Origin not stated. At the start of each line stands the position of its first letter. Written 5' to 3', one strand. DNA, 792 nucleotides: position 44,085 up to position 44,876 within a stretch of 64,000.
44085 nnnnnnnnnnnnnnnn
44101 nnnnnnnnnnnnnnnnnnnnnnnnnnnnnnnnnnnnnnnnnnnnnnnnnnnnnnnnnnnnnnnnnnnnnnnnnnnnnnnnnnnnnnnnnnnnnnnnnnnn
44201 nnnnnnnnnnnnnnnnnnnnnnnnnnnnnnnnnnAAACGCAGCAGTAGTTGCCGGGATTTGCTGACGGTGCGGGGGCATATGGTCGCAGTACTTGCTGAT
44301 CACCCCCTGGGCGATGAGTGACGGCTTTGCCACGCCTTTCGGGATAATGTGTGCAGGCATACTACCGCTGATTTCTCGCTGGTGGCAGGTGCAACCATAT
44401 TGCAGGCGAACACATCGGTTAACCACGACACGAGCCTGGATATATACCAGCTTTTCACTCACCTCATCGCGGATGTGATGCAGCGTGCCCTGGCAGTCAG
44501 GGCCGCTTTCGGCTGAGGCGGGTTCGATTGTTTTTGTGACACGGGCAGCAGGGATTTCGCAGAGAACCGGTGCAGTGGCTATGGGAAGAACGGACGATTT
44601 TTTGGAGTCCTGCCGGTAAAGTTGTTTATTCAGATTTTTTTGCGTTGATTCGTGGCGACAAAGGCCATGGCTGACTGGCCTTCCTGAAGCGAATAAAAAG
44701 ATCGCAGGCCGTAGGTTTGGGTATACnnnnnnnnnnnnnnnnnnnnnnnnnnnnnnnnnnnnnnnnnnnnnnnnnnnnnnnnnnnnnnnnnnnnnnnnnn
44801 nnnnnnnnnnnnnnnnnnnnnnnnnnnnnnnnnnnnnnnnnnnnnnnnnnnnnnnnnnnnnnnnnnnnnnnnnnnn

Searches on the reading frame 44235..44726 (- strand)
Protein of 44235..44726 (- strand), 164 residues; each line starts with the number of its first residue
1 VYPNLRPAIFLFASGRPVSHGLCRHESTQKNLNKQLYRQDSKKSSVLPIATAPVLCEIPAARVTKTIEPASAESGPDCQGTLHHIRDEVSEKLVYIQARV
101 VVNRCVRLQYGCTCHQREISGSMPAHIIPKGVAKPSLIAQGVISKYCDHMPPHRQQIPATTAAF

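Call 101: search_protein_families(library=pfam, proteins=[window:44235-44726:-], max_evalue=0.1)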
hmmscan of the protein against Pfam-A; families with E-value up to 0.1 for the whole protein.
seq(164 aa): 2 families
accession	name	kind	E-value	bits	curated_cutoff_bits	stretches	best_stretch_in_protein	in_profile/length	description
PF13005.12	zf-IS66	-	3.3e-08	34.3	27.3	1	76-114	5-45/46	zinc-finger binding domain of transposase IS66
PF03050.20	DDE_Tnp_IS66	-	0.021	14.7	23.1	1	130-156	1-27/284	Transposase IS66 family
